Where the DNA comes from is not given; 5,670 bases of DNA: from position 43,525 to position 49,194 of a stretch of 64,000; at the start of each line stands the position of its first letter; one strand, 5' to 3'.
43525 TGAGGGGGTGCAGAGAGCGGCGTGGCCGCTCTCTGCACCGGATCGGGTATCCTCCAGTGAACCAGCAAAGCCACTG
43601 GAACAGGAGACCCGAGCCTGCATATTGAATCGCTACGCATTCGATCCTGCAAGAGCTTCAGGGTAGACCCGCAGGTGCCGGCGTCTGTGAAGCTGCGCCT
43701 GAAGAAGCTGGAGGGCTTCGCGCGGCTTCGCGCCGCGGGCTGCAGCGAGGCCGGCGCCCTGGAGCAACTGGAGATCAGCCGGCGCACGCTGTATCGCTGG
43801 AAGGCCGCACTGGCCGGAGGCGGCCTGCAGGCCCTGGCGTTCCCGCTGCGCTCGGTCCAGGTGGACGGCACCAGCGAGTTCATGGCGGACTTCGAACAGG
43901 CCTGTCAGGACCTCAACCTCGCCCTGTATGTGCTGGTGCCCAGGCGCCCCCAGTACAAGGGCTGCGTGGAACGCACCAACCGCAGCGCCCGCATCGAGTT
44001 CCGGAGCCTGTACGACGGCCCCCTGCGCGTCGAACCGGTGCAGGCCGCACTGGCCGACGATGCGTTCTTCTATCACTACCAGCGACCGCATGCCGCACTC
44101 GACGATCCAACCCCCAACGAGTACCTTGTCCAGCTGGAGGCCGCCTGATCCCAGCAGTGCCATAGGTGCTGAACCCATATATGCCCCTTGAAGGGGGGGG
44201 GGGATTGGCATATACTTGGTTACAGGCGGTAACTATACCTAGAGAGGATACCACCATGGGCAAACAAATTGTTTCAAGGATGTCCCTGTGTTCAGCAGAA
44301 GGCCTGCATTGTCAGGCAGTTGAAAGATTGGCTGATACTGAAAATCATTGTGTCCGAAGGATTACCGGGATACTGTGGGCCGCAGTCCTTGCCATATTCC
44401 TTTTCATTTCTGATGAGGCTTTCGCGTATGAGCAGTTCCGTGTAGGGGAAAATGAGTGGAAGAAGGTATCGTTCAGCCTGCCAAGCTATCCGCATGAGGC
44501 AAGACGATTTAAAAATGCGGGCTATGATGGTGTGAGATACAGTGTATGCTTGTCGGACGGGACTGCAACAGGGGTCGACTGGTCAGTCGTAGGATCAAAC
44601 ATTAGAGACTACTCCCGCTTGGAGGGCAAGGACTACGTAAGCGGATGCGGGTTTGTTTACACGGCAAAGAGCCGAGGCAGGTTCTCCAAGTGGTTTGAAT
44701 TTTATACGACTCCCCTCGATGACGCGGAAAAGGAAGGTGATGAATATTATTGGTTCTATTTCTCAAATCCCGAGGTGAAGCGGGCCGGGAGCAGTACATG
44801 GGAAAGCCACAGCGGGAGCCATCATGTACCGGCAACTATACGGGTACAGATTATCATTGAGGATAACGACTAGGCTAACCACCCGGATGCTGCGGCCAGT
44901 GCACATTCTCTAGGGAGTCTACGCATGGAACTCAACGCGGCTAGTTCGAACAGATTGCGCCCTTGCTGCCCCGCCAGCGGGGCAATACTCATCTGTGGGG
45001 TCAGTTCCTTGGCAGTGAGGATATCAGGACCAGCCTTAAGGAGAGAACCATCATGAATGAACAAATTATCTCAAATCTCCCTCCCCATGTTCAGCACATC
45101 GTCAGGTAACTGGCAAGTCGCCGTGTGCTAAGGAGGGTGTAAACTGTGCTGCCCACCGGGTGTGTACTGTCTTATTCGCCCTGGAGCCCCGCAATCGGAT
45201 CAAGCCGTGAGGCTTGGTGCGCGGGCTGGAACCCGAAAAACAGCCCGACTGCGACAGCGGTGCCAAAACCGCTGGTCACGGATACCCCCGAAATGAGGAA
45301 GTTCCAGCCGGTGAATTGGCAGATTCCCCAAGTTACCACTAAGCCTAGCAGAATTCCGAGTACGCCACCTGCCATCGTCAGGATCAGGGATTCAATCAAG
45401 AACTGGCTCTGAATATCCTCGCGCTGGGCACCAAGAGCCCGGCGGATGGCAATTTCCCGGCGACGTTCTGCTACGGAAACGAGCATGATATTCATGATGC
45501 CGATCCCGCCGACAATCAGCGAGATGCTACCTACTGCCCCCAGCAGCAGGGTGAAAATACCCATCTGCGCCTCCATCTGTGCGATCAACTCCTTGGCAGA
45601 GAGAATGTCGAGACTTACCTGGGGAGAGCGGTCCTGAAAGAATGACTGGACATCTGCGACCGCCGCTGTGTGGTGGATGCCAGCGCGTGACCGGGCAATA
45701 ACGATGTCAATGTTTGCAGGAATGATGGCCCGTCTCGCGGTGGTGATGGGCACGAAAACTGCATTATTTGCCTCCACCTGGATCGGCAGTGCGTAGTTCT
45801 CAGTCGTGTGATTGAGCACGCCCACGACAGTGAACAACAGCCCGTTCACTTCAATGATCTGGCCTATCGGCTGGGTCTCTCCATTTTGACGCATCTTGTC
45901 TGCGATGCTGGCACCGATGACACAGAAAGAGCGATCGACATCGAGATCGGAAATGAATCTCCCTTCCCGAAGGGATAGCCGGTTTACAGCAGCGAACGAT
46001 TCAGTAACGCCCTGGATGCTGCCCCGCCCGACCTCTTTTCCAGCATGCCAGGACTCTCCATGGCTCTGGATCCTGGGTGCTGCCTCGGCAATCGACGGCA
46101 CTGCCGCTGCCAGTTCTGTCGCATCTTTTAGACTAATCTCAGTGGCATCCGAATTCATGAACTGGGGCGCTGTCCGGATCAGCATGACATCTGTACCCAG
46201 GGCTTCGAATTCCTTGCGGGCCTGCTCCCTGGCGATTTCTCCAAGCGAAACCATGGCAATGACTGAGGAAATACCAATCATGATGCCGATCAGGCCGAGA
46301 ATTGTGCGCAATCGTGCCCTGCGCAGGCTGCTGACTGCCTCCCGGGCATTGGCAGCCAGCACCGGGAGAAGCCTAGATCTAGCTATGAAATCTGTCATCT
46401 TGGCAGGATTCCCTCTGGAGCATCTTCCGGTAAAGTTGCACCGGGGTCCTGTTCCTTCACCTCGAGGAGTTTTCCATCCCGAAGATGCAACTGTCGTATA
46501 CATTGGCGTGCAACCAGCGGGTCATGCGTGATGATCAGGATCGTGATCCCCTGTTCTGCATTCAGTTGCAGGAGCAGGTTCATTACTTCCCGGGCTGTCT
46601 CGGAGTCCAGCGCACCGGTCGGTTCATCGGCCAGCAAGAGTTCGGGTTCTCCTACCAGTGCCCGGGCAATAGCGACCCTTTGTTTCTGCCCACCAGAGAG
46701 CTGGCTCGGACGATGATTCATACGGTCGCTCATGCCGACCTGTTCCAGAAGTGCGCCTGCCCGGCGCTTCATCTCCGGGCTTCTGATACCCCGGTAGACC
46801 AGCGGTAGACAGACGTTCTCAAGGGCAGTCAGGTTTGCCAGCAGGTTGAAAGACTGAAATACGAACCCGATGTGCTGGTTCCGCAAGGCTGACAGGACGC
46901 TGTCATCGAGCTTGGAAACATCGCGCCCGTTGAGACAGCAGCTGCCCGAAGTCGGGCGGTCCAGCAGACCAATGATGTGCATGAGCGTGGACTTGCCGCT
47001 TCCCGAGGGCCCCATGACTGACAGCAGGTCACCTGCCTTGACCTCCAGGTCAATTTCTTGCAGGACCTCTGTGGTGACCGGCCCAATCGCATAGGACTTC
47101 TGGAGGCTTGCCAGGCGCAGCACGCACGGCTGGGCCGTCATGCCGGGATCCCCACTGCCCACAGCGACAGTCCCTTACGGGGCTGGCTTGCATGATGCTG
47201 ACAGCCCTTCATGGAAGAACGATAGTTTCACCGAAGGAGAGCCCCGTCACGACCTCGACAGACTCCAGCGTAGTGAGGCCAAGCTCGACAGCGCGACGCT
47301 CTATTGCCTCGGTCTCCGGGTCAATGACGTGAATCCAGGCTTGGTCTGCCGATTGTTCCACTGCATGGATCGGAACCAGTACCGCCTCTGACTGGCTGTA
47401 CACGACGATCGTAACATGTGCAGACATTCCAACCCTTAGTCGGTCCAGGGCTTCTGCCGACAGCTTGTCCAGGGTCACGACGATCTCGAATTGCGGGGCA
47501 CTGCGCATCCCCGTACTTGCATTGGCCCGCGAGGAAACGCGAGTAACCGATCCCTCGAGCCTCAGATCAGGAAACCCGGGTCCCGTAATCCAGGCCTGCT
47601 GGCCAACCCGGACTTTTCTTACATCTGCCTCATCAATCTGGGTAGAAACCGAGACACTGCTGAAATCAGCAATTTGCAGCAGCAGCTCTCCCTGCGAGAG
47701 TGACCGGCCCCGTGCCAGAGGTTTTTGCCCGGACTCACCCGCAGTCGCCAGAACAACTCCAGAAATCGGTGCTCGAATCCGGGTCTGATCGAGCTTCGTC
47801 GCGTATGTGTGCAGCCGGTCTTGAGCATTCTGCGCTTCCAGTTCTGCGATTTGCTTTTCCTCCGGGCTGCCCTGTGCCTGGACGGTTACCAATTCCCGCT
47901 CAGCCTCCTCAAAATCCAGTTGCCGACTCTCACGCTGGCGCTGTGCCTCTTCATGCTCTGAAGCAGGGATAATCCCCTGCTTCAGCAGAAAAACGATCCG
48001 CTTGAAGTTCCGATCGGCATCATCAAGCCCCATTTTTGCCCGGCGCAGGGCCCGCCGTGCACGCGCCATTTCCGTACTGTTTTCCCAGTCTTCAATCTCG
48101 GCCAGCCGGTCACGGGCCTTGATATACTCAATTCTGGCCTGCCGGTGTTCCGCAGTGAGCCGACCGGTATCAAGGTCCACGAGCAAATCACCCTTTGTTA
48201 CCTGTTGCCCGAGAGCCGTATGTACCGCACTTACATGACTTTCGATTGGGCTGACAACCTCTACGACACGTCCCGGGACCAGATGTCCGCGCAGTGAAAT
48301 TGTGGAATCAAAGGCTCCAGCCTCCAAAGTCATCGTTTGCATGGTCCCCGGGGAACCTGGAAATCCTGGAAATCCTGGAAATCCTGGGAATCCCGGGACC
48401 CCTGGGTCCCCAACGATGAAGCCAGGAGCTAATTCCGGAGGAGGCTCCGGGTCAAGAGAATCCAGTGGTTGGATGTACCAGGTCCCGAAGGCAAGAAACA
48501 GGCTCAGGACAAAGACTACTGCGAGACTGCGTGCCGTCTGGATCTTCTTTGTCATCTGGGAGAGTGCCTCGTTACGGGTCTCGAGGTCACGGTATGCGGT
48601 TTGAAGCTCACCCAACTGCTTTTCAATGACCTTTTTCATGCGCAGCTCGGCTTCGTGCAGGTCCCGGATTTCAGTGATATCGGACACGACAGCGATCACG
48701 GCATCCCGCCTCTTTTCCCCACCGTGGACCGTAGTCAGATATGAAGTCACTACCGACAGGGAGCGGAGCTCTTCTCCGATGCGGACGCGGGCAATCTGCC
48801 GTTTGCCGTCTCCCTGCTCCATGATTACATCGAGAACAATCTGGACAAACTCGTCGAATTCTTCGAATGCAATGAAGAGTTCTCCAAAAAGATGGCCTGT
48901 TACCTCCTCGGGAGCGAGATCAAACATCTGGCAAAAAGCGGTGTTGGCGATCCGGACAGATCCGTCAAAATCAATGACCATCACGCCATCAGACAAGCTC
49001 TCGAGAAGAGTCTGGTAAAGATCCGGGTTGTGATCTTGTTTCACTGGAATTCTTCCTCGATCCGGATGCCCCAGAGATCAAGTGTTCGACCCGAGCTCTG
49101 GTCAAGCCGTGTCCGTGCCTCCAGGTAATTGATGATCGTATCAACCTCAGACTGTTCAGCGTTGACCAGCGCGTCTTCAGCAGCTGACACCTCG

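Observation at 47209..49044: Membrane-fusion protein with a built-in cytoplasmic PAS sensor in a MacAB-TolC-like exporter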

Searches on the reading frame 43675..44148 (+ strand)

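Call 20: search_protein_families(library=pfam, proteins=[window:43675-44148:+], max_evalue=0.1)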
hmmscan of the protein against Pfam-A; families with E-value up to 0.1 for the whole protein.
window:43675-44148:+ (157 aa): 6 families
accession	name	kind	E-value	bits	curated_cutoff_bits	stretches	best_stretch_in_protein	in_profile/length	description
PF13683.12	rve_3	-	2.6e-06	27.5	26.5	1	89-147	10-67/67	Integrase core domain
PF13384.12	HTH_23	-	7.3e-05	22.9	24.6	1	8-54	7-49/50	Homeodomain-like domain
PF13551.12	HTH_29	-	0.00033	21.1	28.1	1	18-54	7-44/64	Winged helix-turn helix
PF13518.12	HTH_28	-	0.00051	20.5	25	1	29-55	19-45/52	Helix-turn-helix domain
PF01527.26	HTH_Tnp_1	-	0.035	14.8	24.1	1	30-54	31-54/75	Transposase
PF20432.4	Xre-like-HTH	-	0.09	13.5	25.8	0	18-44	18-44/63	Antitoxin Xre-like helix-turn-helix domain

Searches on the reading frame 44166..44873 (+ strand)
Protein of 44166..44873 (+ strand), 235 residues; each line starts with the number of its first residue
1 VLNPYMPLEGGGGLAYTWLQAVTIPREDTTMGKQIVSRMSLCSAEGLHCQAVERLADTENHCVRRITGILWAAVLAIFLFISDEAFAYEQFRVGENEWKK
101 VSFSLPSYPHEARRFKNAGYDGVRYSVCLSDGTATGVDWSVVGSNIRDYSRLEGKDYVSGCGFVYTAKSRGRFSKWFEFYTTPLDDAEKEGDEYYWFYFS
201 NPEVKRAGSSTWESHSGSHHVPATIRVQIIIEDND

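Call 20: search_protein_families(library=pfam, proteins=[window:44166-44873:+], max_evalue=0.1)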
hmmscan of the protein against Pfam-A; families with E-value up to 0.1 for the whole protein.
window:44166-44873:+ (235 aa): 1 family
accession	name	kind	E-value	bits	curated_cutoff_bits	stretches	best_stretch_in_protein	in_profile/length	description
PF21970.1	HOXB-AS3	-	0.098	13.5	27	0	108-142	10-42/53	HOXB-AS3 peptide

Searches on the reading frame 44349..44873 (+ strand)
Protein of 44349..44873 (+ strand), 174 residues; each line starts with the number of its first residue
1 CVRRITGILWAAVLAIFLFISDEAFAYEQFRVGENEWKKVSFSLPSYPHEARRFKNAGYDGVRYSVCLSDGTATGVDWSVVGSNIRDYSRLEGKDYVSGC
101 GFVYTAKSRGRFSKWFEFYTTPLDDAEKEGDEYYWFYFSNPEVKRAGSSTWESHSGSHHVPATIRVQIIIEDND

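Call 84: predict_structure(alignment_id=A2)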
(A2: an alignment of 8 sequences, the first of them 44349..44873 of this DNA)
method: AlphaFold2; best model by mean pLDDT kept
length: 174 residues; sequences in the alignment: 8
mean_pLDDT: 80.3   pTM: 0.73
mean pLDDT of the five models: 80.3, 79.7, 79.0, 78.8, 78.6
residues with pLDDT >= 90: 71; 70-90: 60; 50-70: 27; < 50: 16
segments of 3 or more residues with pLDDT < 50: 1-5, 17-22
pLDDT, mean of each block of 10 residues (from residue 1): 45 49 77 90 82 73 95 84 61 84 90 91 78 94 91 89 95 77
secondary structure, 60 per line:
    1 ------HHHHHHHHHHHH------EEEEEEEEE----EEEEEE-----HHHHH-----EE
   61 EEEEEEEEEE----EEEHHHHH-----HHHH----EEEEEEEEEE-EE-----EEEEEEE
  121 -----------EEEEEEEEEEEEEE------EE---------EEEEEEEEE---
elements in order: H7-18 E25-33 E38-43 H49-53 E59-70 E75-77 H78-82 H88-91 E96-105 E114-120 E132-145 E163-171

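Call 86: fold_search(model_id=the predicted structure, library=pdb)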
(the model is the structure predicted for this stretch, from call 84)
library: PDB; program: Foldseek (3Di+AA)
matches with E <= 10: 1155; with E <= 0.001: 7
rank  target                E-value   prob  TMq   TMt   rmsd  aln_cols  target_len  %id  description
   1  2dpk                  2.0e-04  1.00  0.46  0.61   4.5       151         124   19  The Crystal Structure of the Primary Ca2+ Sensor of the Na+/Ca2+ Exchanger (released 2006-06-13)
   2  2qvm                  2.5e-04  1.00  0.47  0.66   4.6       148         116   16  The second Ca2+-binding domain of the Na+-Ca2+ exchanger is essential for regulation: crystal structures and mutational  (released 2007-11-13)
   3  3ead_C                4.0e-04  1.00  0.47  0.68   4.1       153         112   18  Crystal structure of CALX-CBD1 (released 2009-09-08)
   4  2qvk                  5.2e-04  1.00  0.46  0.62   4.2       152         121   14  The second Ca2+-binding domain of the Na+-Ca2+ exchanger is essential for regulation: crystal structures and mutational  (released 2007-11-13)
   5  3gin_B                7.8e-04  1.00  0.42  0.59   4.3       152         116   17  Crystal structure of E454K-CBD1 (released 2009-04-21)
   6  2fwu_MODEL_1_A        7.8e-04  1.00  0.41  0.45   7.4       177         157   14  Second Ca2+ binding domain of the Na,Ca-exchanger (NCX1) (released 2006-04-18)
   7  3ead_A                8.7e-04  1.00  0.44  0.65   4.3       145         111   18  Crystal structure of CALX-CBD1 (released 2009-09-08)
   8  3us9                  1.2e-03  1.00  0.45  0.33   7.9       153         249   16  Crystal Structure of the NCX1 Intracellular Tandem Calcium Binding Domains(CBD12) (released 2012-07-11)
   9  3ead_B                1.4e-03  1.00  0.46  0.66   3.9       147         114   18  Crystal structure of CALX-CBD1 (released 2009-09-08)
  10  3fso_B                1.4e-03  1.00  0.42  0.61   5.2       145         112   18  Crystal structure of the Calx-beta domain of integrin beta4, calcium soak (released 2009-06-23)
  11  3rb5_B                1.5e-03  1.00  0.44  0.33   5.0       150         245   17  Crystal structure of calcium binding domain CBD12 of CALX1.1 (released 2011-11-02)
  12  3gin_A                1.5e-03  1.00  0.43  0.60   4.1       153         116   18  Crystal structure of E454K-CBD1 (released 2009-04-21)
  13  3e9u                  1.6e-03  1.00  0.39  0.41   7.6       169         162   14  Crystal structure of Calx CBD2 domain (released 2009-01-27)
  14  3fq4_B                1.7e-03  1.00  0.40  0.56   5.6       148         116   16  Crystal structure of the Calx-beta domain of integrin beta4 (released 2009-06-23)
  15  2lt9_MODEL_1_A        3.0e-03  1.00  0.47  0.54   6.6       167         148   15  The solution structure of Ca2+ binding domain 2B of the third isoform of the Na+/Ca2+ exchanger (released 2012-08-01)
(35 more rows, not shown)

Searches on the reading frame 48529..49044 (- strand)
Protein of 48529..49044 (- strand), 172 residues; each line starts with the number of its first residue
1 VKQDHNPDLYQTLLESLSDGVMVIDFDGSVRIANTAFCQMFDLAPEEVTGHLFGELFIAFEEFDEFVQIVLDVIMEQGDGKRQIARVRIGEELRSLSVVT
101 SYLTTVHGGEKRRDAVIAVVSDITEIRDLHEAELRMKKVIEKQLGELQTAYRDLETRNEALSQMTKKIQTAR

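Call 51: search_protein_representatives(protein=window:48529-49044:-)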
Query: 172 residues. Proteins with E-value up to 0.001 (for the whole library): 6238; up to 1e-10: 378; up to 1e-30: 16. The best 150 are listed.
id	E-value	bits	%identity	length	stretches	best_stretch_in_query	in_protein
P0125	3.5e-59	215.8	68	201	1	5-172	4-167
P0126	3.8e-49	183.2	54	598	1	7-171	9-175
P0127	2.5e-39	151.4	49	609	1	8-171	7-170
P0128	1.8e-37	145.3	45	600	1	3-170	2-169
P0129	1.6e-36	142.2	66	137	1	6-108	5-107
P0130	2.2e-36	141.8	47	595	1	7-170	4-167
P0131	1.2e-35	139.4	47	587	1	6-169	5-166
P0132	5.2e-35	137.3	45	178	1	7-172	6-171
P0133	3.9e-34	134.5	45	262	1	7-170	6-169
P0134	4.1e-34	134.4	44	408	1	6-172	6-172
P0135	7.9e-34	133.5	61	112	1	3-104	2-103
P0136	8.4e-34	133.4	45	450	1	7-172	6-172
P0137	2.6e-33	131.8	49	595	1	6-172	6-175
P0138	6.1e-33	130.6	45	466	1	7-170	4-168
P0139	1.2e-32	129.7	43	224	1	4-172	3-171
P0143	1.9e-28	116.0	41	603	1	8-172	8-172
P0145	1.1e-27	113.5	41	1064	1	6-172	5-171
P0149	4.1e-26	108.4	37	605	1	10-170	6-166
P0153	6.6e-25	104.5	37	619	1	6-172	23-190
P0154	1.3e-24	103.6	36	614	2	9-170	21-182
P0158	6.3e-23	98.1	38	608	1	9-164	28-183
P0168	1.4e-21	93.7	34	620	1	4-169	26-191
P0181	4.7e-20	88.8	32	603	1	9-171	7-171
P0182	9.7e-20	87.7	38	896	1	10-172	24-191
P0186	2.2e-19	86.6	34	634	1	5-171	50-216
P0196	9.0e-19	84.6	33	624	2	77-170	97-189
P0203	1.8e-18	83.6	33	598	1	9-171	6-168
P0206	6.0e-18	81.9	33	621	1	7-172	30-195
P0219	1.5e-16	77.4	30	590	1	9-167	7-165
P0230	5.7e-16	75.5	31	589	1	9-170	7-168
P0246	3.2e-15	73.1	32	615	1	11-171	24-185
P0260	2.1e-14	70.4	32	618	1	4-170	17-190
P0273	4.8e-14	69.2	34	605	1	8-164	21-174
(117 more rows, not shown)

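Call 53: list_cluster_members(proteins=[P0219, P0246, P0168, P0181, P0203, P0230, P0260, P0154, P0145, P0182])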
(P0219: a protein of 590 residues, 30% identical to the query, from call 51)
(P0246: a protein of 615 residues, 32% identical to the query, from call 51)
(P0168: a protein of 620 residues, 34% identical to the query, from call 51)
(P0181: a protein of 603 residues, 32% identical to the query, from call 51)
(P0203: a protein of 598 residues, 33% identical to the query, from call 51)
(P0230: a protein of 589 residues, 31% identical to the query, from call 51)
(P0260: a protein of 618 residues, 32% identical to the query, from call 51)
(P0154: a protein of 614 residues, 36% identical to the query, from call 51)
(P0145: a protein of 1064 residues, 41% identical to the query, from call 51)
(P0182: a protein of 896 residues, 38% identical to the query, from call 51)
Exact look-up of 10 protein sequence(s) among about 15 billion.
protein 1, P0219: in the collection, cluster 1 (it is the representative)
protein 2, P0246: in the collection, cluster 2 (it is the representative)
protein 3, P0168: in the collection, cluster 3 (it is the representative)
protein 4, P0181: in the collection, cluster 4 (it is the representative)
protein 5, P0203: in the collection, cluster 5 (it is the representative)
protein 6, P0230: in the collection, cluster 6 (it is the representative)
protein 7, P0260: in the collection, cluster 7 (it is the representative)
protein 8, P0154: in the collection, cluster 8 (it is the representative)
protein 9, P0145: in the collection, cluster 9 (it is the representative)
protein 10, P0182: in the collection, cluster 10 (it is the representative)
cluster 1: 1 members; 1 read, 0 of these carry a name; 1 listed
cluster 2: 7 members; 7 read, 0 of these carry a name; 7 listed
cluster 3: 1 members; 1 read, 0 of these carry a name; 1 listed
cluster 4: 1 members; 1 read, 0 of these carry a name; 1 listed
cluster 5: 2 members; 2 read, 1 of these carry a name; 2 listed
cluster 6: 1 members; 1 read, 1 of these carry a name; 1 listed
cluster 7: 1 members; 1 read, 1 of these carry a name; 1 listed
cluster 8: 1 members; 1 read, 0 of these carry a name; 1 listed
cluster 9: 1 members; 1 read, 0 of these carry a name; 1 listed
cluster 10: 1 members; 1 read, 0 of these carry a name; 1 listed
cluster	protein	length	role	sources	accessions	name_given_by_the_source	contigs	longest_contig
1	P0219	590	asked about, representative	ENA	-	-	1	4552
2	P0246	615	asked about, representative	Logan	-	-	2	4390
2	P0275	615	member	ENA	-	-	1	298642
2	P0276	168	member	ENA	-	-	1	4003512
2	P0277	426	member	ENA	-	-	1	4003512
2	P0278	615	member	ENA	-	-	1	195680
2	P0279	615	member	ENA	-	-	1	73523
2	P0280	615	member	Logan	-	-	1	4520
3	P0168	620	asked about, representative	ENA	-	-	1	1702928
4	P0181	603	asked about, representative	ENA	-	-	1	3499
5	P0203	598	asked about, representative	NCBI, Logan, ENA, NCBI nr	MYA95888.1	MAG: HlyD family efflux transporter periplasmic adaptor subunit [Nitrospinae bacterium] | HlyD family efflux transporter periplasmic adaptor subunit [Nitrospinota bacterium]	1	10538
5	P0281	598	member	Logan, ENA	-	-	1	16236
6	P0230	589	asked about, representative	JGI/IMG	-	PAS domain S-box-containing protein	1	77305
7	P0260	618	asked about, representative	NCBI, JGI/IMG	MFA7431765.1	MAG: efflux RND transporter periplasmic adaptor subunit [Rhodospirillaceae bacterium]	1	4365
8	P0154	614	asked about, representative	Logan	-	-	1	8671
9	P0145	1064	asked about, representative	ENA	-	-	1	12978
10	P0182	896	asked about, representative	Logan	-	-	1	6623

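Call 83: list_cluster_members(proteins=[P0126, P0128, P0143, P0149, P0153, P0158, P0186, P0196, P0206, P0273])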
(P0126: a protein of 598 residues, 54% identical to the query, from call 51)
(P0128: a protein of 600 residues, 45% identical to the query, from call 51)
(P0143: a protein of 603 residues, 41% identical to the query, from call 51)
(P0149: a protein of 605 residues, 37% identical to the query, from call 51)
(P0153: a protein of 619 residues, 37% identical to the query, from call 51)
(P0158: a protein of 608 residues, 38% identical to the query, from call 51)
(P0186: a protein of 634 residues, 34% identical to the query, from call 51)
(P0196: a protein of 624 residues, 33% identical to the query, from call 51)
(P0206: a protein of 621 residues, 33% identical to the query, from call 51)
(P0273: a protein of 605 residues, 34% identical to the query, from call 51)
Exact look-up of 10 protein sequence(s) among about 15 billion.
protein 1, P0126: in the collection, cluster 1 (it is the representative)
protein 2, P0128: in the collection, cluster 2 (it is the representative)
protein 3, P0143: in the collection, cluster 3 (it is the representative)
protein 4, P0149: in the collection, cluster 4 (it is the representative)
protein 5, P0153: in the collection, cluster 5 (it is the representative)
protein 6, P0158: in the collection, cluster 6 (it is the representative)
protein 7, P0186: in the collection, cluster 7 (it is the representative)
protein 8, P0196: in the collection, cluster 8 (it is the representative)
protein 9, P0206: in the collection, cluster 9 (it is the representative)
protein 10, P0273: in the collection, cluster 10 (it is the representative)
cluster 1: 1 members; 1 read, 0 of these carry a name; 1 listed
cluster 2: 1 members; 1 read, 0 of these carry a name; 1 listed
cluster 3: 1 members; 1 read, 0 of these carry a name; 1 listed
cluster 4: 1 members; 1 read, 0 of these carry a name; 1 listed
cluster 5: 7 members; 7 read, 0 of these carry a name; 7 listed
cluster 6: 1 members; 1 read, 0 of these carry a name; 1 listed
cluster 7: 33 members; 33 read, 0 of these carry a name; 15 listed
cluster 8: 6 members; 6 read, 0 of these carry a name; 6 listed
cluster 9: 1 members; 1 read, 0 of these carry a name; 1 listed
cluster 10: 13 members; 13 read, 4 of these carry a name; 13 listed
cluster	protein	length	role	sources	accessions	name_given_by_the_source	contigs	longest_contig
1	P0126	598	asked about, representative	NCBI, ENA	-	-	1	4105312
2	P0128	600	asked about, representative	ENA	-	-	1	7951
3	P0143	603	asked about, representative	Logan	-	-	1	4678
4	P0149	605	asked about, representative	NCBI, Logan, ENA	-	-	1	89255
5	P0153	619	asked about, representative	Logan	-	-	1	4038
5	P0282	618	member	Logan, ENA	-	-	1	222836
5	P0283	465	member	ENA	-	-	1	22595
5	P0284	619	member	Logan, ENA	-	-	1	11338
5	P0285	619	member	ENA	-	-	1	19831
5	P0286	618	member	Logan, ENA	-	-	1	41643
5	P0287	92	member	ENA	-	-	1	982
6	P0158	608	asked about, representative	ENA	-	-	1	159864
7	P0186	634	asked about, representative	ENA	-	-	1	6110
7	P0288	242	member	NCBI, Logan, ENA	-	-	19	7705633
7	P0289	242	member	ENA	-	-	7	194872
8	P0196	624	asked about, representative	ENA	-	-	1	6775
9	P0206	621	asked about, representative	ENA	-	-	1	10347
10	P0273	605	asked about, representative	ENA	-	-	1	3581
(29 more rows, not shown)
